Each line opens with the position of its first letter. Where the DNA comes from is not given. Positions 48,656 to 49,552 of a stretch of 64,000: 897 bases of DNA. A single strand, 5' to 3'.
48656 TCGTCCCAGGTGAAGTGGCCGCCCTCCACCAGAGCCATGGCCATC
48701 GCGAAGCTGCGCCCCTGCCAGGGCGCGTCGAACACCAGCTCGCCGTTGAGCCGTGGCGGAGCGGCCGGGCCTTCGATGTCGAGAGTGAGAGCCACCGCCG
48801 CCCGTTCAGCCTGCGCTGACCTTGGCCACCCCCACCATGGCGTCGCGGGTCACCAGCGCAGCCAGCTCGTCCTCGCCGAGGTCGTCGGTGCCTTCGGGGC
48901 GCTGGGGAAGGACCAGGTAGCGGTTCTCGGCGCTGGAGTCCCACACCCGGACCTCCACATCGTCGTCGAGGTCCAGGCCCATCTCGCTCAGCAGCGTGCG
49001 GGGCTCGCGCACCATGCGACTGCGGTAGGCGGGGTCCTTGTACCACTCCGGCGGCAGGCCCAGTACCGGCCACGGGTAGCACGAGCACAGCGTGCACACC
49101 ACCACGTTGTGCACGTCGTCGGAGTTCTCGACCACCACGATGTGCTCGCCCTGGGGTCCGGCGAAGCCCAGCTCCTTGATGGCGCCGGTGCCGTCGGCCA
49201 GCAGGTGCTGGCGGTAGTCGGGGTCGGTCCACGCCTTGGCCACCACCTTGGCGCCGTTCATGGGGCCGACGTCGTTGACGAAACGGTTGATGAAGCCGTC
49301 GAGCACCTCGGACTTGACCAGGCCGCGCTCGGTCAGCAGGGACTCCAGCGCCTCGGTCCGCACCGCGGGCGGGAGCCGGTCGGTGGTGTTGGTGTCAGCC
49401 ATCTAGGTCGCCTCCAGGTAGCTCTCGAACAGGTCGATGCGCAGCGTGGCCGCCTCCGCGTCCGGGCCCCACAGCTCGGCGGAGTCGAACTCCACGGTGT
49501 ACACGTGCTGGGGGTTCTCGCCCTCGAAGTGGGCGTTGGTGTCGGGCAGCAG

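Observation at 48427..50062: Cobalt-type nitrile hydratase sits where Nit1C clusters carry the nitrilase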

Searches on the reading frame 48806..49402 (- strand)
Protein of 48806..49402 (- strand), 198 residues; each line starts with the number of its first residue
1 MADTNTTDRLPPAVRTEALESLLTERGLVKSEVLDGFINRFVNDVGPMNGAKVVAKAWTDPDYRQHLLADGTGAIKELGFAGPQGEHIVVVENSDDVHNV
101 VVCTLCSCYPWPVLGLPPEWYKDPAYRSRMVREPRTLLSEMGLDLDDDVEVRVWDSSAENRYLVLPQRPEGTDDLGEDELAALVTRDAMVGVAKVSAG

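Call 8: search_protein_families(library=ncbifam, proteins=[window:48806-49402:-], max_evalue=0.001)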
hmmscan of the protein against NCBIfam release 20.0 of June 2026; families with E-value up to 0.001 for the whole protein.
window:48806-49402:- (198 aa): 5 families
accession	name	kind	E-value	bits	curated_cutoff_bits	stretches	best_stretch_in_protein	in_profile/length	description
TIGR01323.1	nitrile_alph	equivalog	3.4e-91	303.9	249.85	1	13-196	4-187/189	nitrile hydratase subunit alpha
TIGR03887.1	thiocyan_alph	equivalog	6.9e-59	199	291.45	1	18-193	12-195/200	thiocyanate hydrolase subunit gamma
TIGR03793.1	leader_NHLP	domain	5.3e-21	74.3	50.9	2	122-182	15-73/77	NHLP leader peptide family RiPP precursor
NF038399.1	NH_RiPP_Os17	domain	1.3e-08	34.8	40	0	52-80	5-33/63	Os1348 family NHLP clan protein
TIGR04351.1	TOMM_nitrile_2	subfamily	1.7e-05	24.3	65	0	51-87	3-39/48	TIGR04351 family putative TOMM peptide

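Call 9: search_protein_families(library=pfam, proteins=[window:48806-49402:-], max_evalue=0.001)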
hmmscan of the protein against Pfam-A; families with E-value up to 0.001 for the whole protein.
window:48806-49402:- (198 aa): 2 families
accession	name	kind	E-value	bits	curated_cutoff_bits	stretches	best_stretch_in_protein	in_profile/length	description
PF02979.21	NHase_alpha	-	1.6e-87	292.1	27.2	1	13-193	4-184/184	Nitrile hydratase, alpha chain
PF14407.11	Frankia_peptide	-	2.5e-05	24.9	48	0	52-80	4-32/63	Ribosomally synthesized peptide prototyped by Frankia Franean1_4349.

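Call 31: find_homologous_proteins(query=window:48806-49402:-, max_evalue=1e-10)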
Query window:48806-49402:- (198 aa): 8000 proteins with E <= 1e-10 among 8000 candidates; the best 120 are listed.
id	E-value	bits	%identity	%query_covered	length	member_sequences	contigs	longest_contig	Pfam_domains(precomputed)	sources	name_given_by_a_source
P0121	1.5e-123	428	96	98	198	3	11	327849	PF02979.22,PF27793.1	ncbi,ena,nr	ncbi:MAG: nitrile hydratase subunit alpha [Acidimicrobiaceae bacterium]|nr:nitrile hydratase subunit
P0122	4.1e-123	427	96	98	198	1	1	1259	PF02979.22,PF27793.1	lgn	-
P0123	7.0e-123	426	96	99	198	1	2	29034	PF02979.22,PF27793.1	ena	-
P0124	1.2e-121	422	95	99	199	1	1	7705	PF02979.22,PF27793.1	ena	-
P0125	1.3e-121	422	95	100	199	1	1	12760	PF02979.22,PF27793.1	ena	-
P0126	1.5e-121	421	94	100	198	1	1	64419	PF02979.22,PF27793.1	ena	-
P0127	1.8e-121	421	94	99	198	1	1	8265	PF02979.22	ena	-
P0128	2.1e-121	421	95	99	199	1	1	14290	PF02979.22,PF27793.1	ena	-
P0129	2.3e-121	421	95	100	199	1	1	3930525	PF02979.22,PF27793.1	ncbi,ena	-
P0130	2.8e-121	421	94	99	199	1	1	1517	PF02979.22,PF27793.1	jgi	-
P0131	6.9e-121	419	94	100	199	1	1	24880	PF02979.22,PF27793.1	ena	-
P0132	7.0e-121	419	94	99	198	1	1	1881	PF02979.22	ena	-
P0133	1.0e-120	419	94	100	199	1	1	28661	PF02979.22,PF27793.1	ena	-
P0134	1.1e-120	419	94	99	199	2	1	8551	PF02979.22,PF27793.1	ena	-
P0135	1.1e-120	419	94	99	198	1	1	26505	PF14407.12,PF02979.22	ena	-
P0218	1.0e-107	376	88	96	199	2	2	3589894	PF02979.22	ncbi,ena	-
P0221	1.3e-105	369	84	98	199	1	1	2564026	PF02979.22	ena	-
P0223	6.1e-105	367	83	98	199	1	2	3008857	PF02979.22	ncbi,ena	-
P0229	9.9e-105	367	82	98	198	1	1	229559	PF02979.22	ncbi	ncbi:nitrile hydratase subunit alpha [Kribbella sp. CWNU-51]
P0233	1.9e-104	366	82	98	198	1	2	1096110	PF02979.22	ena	-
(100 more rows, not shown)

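Call 32: find_encoding_contigs(protein=P0223, flank=10000, max_places=2)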
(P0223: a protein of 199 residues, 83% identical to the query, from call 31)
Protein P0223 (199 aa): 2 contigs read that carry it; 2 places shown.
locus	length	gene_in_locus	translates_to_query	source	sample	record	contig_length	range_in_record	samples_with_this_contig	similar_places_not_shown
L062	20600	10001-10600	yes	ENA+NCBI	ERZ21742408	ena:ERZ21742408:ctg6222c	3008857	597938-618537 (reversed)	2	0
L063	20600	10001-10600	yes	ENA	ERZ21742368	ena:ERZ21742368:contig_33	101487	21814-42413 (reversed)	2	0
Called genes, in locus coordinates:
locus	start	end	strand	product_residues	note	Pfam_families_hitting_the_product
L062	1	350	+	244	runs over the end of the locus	PF00106:adh_short, PF08659:KR, PF13561:adh_short_C2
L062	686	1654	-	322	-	PF00586:AIRS, PF02769:AIRS_C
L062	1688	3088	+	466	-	PF06545:AllG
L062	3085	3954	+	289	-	PF11392:AllH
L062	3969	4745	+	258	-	PF02679:ComA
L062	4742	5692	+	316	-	PF24830:DUF7714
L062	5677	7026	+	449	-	PF00206:Lyase_1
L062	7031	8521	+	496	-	PF00206:Lyase_1, PF14698:ASL_C2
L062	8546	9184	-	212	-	PF13560:HTH_31, PF01381:HTH_3, PF07883:Cupin_2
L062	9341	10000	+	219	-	PF21006:NHase_beta_N, PF02211:NHase_beta_C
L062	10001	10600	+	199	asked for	PF02979:NHase_alpha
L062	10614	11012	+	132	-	PF21006:NHase_beta_N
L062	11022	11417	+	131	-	PF02566:OsmC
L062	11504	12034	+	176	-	PF02293:AmiS_UreI (weak)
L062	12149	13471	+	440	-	PF07992:Pyr_redox_2, PF13738:Pyr_redox_3 (faint), PF00070:Pyr_redox, PF02852:Pyr_redox_dim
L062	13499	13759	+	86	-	-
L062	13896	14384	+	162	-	-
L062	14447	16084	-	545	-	PF05681:Fumerase, PF05683:Fumerase_C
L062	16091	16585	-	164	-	-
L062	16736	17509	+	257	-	-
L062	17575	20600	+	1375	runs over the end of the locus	PF23598:LRR_14, PF12799:LRR_4 (weak), PF13855:LRR_8, PF23598:LRR_14, PF13855:LRR_8 (weak), PF23598:LRR_14, PF00041:fn3, PF00041:fn3, +9 more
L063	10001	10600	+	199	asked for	PF02979:NHase_alpha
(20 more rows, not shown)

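Call 33: find_encoding_contigs(protein=P0229, flank=10000, max_places=2)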
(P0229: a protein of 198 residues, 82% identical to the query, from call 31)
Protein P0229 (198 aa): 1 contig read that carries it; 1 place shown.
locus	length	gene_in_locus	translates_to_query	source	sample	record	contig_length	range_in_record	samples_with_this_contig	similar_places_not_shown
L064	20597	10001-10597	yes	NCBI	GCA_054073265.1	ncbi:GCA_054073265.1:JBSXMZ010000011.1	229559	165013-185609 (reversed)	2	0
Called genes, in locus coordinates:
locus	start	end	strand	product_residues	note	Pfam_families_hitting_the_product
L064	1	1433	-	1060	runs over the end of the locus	PF03704:BTAD, PF13424:TPR_12 (faint), PF13191:AAA_16, PF00515:TPR_1 (faint)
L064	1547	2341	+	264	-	PF02679:ComA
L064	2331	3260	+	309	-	PF24830:DUF7714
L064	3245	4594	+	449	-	PF00206:Lyase_1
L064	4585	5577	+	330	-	PF00291:PALP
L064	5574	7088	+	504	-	PF00206:Lyase_1, PF14698:ASL_C2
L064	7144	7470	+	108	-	-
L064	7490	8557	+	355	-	PF00044:Gp_dh_N, PF02800:Gp_dh_C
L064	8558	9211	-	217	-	PF01381:HTH_3, PF12844:HTH_19 (weak), PF13443:HTH_26 (weak), PF13560:HTH_31, PF07883:Cupin_2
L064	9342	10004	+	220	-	PF21006:NHase_beta_N, PF02211:NHase_beta_C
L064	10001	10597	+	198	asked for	PF02979:NHase_alpha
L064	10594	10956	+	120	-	PF21006:NHase_beta_N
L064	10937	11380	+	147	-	PF02566:OsmC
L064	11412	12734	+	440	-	PF01266:DAO (faint), PF03486:HI0933_like (faint), PF07992:Pyr_redox_2, PF13738:Pyr_redox_3 (weak), PF00070:Pyr_redox, PF02852:Pyr_redox_dim (weak)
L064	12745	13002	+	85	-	-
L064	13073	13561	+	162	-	-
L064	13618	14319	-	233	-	PF00702:Hydrolase, PF12710:HAD, PF13419:HAD_2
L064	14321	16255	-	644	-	PF00456:Transketolase_N, PF13292:DXP_synthase_N (faint), PF02779:Transket_pyr, PF22613:Transketolase_C_1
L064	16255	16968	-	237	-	PF00834:Ribul_P_3_epim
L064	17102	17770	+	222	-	PF00072:Response_reg, PF00196:GerE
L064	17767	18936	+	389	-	PF01590:GAF, PF13185:GAF_2 (weak), PF07730:HisKA_3, PF13581:HATPase_c_2 (weak), PF02518:HATPase_c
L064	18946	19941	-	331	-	PF00274:Glycolytic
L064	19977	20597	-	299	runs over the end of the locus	PF00126:HTH_1, PF03466:LysR_substrate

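Call 34: find_encoding_contigs(protein=P0218, flank=10000, max_places=2)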
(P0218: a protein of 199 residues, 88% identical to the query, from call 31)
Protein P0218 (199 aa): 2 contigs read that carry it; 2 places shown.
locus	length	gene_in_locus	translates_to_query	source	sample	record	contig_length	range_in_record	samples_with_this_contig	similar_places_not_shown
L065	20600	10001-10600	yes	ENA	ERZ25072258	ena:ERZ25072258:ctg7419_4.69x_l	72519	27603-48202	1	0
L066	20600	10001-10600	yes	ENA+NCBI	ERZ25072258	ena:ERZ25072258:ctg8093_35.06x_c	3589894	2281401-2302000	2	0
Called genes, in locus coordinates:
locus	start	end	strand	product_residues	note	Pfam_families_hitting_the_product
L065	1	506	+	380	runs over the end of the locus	PF04055:Radical_SAM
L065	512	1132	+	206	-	PF00583:Acetyltransf_1 (weak)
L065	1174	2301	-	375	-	PF00586:AIRS, PF02769:AIRS_C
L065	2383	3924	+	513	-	PF06545:AllG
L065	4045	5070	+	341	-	PF02679:ComA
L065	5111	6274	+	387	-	PF24830:DUF7714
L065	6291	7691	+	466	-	PF00206:Lyase_1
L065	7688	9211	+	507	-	PF00206:Lyase_1, PF14698:ASL_C2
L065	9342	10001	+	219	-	PF21006:NHase_beta_N, PF02211:NHase_beta_C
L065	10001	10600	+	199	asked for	PF02979:NHase_alpha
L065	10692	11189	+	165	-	PF21006:NHase_beta_N (weak)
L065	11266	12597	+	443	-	PF07992:Pyr_redox_2, PF13738:Pyr_redox_3 (faint), PF00070:Pyr_redox, PF02852:Pyr_redox_dim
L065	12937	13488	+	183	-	-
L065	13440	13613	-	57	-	-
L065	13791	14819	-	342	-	PF00296:Bac_luciferase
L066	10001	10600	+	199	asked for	PF02979:NHase_alpha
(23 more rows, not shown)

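Call 40: search_solved_structures(query=window:48806-49402:-, max_evalue=1e-10, show_alignments=1)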
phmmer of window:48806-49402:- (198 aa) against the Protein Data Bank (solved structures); distinct sequences matched with E-value up to 1e-10: 35.
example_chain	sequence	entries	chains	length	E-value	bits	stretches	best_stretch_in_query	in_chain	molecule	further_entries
4ob1_A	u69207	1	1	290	3.5e-90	304.2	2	14-195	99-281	Cobalt-containing nitrile hydratase subunit alpha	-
1v29_A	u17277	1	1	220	1.7e-82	279.1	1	14-196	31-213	nitrile hydratase a chain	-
2dpp_A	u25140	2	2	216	4.1e-82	277.9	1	14-196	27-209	Nitrile hydratase alpha subunit | Nitrile hydratase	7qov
3hht_A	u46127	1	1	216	4.1e-82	277.9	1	14-196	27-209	Nitrile hydratase alpha subunit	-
7qou_A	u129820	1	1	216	5.6e-82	277.5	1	14-196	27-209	Nitrile hydratase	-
7qop_A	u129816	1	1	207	1.3e-81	276.3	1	14-196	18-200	Nitrile hydratase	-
7qom_A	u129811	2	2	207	1.8e-81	275.8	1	14-196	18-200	Nitrile hydratase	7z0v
7qoy_A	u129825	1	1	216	2e-81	275.6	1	14-196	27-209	Nitrile hydratase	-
8i6n_A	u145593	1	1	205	3.3e-73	248.8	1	14-195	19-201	Cobalt-containing nitrile hydratase subunit alpha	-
7w8l_A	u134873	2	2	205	3.4e-73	248.8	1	14-195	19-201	Nitrile hydratase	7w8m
1ugp_A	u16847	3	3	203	3.4e-73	248.8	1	14-195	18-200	Cobalt-containing nitrile hydratase subunit alpha | Nitrile Hydratase alpha subunit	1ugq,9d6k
1ire_A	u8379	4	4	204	3.5e-73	248.8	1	14-195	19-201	Nitrile Hydratase | Cobalt-containing nitrile hydratase subunit alpha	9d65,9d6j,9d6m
4ob3_A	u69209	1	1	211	3.6e-73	248.7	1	14-195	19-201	Cobalt-containing nitrile hydratase subunit alpha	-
4ob2_A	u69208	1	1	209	3.7e-73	248.7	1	14-195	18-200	Cobalt-containing nitrile hydratase subunit alpha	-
4ob0_A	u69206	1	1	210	3.8e-73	248.6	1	14-195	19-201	Cobalt-containing nitrile hydratase subunit alpha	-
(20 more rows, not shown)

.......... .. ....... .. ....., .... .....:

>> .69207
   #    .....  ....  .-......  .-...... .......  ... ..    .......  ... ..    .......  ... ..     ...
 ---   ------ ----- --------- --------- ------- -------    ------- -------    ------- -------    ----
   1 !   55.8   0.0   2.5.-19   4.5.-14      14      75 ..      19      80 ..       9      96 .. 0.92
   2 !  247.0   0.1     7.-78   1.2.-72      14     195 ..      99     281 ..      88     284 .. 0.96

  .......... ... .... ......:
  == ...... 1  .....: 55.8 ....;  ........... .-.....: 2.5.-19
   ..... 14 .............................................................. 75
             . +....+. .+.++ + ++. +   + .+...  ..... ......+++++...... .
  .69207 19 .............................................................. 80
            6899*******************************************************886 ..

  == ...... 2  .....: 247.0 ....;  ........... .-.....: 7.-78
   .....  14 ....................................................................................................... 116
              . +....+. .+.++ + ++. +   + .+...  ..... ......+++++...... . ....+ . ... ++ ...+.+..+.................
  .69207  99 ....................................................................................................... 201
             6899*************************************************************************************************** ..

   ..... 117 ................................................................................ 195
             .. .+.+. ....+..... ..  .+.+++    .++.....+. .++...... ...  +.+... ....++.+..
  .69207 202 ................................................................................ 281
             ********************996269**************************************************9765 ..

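Call 52: search_protein_families(library=ncbifam, proteins=[L064:4585-5577:+], max_evalue=1)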
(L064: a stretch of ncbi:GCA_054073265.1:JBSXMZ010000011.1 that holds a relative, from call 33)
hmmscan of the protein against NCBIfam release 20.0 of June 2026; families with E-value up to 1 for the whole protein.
L064:4585-5577:+ (330 aa): 19 families
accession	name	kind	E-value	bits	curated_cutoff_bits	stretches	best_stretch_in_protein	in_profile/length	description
NF052537.1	CoM_syn_XcbE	exception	3.8e-59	200.5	450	1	3-290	3-296/322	coenzyme M biosynthesis enzyme XcbE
NF052482.1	sulfolyase_CuyA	equivalog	1.4e-49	168.8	450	1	1-308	1-322/332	D-cysteate sulfo-lyase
TIGR01275.1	ACC_deam_rel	subfamily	1.8e-48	165.5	289.4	1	12-310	4-314/321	pyridoxal phosphate-dependent enzymes, D-cysteine desulfhydrase family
NF010646.0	PRK14045.1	equivalog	5.4e-47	160.7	550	1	3-307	9-315/329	1-aminocyclopropane-1-carboxylate deaminase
NF003030.0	PRK03910.1-3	equivalog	2.2e-40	138.8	429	1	3-309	10-327/338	D-cysteine desulfhydrase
NF003032.0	PRK03910.1-5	equivalog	2.1e-38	132.4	469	1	3-310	7-323/330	D-cysteine desulfhydrase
NF003029.0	PRK03910.1-1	equivalog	2e-37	129.4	610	1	3-309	6-320/328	D-cysteine desulfhydrase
TIGR01274.1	ACC_deam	equivalog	6.3e-32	111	392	1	3-310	2-327/337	1-aminocyclopropane-1-carboxylate deaminase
NF005292.0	PRK06815.1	equivalog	3.3e-07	29.7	371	1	16-212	22-203/320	threonine/serine dehydratase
NF006674.0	PRK09224.1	subfamily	0.0012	17.6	577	1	73-218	79-214/508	threonine ammonia-lyase IlvA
TIGR01127.1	ilvA_1Cterm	equivalog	0.0014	17.7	378.75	1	46-215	28-185/380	threonine ammonia-lyase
NF004996.0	PRK06381.1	equivalog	0.0022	17.1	266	1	160-205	149-194/319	threonine synthase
NF009130.0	PRK12483.1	subfamily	0.011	14.4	801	1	32-214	53-222/521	threonine ammonia-lyase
TIGR01124.1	ilvA_2Cterm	equivalog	0.012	14.3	411.3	1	31-214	32-202/499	threonine ammonia-lyase, biosynthetic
TIGR01137.1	cysta_beta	equivalog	0.014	14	510.25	1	163-212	156-204/457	cystathionine beta-synthase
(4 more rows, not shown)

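Call 67: search_protein_families(library=pfam, proteins=[L062:11504-12034:+, L064:7144-7470:+], max_evalue=0.1)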
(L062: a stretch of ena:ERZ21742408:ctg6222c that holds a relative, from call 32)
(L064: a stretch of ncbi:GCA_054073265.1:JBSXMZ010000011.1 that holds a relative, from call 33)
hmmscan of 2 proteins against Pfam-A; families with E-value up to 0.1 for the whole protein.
L062:11504-12034:+ (176 aa): 3 families
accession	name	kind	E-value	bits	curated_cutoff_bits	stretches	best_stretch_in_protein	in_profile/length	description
PF02293.20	AmiS_UreI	-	5.9e-07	30.1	25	1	6-171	4-164/166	AmiS/UreI family transporter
PF06168.16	DUF981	-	0.00025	21.5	29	1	3-110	6-111/186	Protein of unknown function (DUF981)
PF11100.13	TrbE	-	0.0083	16.8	25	1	45-86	9-52/66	Conjugal transfer protein TrbE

L064:7144-7470:+ (108 aa): 0 families

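Call 80: find_encoding_contigs(protein=P0233, flank=10000, max_places=1)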
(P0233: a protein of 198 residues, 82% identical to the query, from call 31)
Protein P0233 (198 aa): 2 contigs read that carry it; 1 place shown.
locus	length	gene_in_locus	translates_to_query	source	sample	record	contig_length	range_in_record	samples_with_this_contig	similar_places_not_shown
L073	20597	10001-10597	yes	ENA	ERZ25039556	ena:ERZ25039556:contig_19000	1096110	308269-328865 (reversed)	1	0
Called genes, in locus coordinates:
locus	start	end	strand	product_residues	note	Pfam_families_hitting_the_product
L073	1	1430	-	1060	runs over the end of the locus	PF03704:BTAD, PF13424:TPR_12 (faint), PF13191:AAA_16, PF00515:TPR_1 (faint)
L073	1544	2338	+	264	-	PF02679:ComA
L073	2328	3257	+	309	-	PF24830:DUF7714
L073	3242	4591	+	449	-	PF00206:Lyase_1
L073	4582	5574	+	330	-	PF00291:PALP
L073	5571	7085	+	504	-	PF00206:Lyase_1, PF14698:ASL_C2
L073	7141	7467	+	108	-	-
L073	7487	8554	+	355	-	PF00044:Gp_dh_N, PF02800:Gp_dh_C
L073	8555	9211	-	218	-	PF01381:HTH_3, PF12844:HTH_19 (weak), PF13443:HTH_26 (weak), PF13560:HTH_31, PF07883:Cupin_2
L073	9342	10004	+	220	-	PF21006:NHase_beta_N, PF02211:NHase_beta_C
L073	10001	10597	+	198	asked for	PF02979:NHase_alpha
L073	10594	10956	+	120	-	PF21006:NHase_beta_N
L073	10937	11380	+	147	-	PF02566:OsmC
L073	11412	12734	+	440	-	PF01266:DAO (faint), PF03486:HI0933_like (faint), PF07992:Pyr_redox_2, PF13738:Pyr_redox_3 (weak), PF00070:Pyr_redox, PF02852:Pyr_redox_dim (weak)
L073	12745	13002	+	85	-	-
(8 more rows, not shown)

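Call 81: find_encoding_contigs(protein=P0221, flank=10000, max_places=1)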
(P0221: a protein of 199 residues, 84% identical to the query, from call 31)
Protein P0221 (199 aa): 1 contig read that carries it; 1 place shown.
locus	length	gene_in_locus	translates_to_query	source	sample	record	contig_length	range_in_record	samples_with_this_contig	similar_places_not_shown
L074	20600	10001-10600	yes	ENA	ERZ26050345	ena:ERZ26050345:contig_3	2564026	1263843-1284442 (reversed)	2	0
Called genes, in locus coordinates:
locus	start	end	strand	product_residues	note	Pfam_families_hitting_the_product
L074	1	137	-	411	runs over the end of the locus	PF25924:MJECL33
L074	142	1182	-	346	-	PF00586:AIRS, PF02769:AIRS_C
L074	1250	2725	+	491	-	PF06545:AllG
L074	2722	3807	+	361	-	PF11392:AllH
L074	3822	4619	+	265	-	PF02679:ComA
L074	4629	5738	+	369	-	PF24830:DUF7714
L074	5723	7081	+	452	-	PF00206:Lyase_1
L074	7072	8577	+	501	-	PF00206:Lyase_1, PF14698:ASL_C2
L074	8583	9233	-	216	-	PF01381:HTH_3, PF12844:HTH_19 (weak), PF13443:HTH_26 (weak), PF13560:HTH_31, PF07883:Cupin_2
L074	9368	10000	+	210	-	PF21006:NHase_beta_N, PF02211:NHase_beta_C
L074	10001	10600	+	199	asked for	PF02979:NHase_alpha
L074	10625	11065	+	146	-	PF21006:NHase_beta_N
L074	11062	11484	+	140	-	PF02566:OsmC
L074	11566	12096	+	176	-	PF02293:AmiS_UreI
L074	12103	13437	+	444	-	PF07992:Pyr_redox_2, PF13241:NAD_binding_7 (faint), PF13738:Pyr_redox_3 (faint), PF00070:Pyr_redox, PF02852:Pyr_redox_dim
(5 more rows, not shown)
